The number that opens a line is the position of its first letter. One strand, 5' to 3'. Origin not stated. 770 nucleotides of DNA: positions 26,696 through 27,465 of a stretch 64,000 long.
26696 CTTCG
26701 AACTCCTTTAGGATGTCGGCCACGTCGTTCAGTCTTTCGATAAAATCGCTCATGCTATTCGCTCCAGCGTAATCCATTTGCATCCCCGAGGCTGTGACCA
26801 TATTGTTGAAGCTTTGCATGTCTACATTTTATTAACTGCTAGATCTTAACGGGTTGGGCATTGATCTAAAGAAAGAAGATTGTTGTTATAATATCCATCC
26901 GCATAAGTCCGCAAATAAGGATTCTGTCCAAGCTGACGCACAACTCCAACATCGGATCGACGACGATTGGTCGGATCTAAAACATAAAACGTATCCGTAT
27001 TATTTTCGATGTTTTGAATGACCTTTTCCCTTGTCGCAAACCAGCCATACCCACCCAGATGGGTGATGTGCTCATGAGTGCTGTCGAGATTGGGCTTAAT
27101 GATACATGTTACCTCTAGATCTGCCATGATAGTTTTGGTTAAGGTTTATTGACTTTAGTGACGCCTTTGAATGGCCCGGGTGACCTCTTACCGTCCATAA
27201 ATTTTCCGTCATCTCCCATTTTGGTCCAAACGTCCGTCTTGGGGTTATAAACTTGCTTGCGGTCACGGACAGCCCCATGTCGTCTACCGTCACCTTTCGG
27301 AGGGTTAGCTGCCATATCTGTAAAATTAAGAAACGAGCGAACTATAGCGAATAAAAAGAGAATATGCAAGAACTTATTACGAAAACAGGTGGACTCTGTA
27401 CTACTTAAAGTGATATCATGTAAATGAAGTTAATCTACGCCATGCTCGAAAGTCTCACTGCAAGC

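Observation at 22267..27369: Terminase + double methyltransferase operon with no capsid, portal, tail or lysis genes (satellite-like or domesticated module)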

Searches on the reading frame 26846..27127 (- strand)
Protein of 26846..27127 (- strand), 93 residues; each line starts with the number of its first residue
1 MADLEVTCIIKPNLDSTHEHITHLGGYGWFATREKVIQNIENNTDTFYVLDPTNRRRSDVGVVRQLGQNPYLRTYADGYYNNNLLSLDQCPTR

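Call 5: search_protein_families(library=pfam, proteins=[window:26846-27127:-], max_evalue=0.01)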
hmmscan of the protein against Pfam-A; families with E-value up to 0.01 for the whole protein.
window:26846-27127:- (93 aa): 1 family
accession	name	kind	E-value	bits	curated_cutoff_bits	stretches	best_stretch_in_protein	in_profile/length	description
PF13031.12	DUF3892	-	8.4e-13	49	22.3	1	5-87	1-70/71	Protein of unknown function (DUF3892)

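Call 6: search_protein_families(library=phrogs, proteins=[window:26846-27127:-], max_evalue=0.001)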
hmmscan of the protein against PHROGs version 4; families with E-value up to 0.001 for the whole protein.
window:26846-27127:- (93 aa): 1 family
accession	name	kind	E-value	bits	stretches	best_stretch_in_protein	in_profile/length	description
phrog_8224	-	unknown function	1.8e-13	51.6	1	4-90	3-91/91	-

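Call 57: search_protein_families(library=padloc, proteins=[window:26846-27127:-], max_evalue=0.001)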
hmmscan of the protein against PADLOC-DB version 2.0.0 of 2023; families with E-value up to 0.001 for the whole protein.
window:26846-27127:- (93 aa): 0 families

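Call 58: search_protein_families(library=ncbifam, proteins=[window:26846-27127:-], max_evalue=0.001)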
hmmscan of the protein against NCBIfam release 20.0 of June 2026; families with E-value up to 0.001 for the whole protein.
window:26846-27127:- (93 aa): 0 families

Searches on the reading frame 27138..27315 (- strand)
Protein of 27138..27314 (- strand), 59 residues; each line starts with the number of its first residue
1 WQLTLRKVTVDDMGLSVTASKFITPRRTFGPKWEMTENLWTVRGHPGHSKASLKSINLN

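Call 57: search_protein_families(library=padloc, proteins=[window:27138-27314:-], max_evalue=0.001)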
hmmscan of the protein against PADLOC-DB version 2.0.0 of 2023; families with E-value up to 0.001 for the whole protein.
window:27138-27314:- (59 aa): 0 families

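Call 58: search_protein_families(library=ncbifam, proteins=[window:27138-27314:-], max_evalue=0.001)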
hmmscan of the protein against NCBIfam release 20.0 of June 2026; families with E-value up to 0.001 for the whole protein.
window:27138-27314:- (59 aa): 0 families

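Call 103: search_protein_families(library=pfam, max_evalue=0.01, proteins=[window:27142-27315:-])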
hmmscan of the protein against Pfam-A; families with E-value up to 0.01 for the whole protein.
seq(58 aa): 0 families
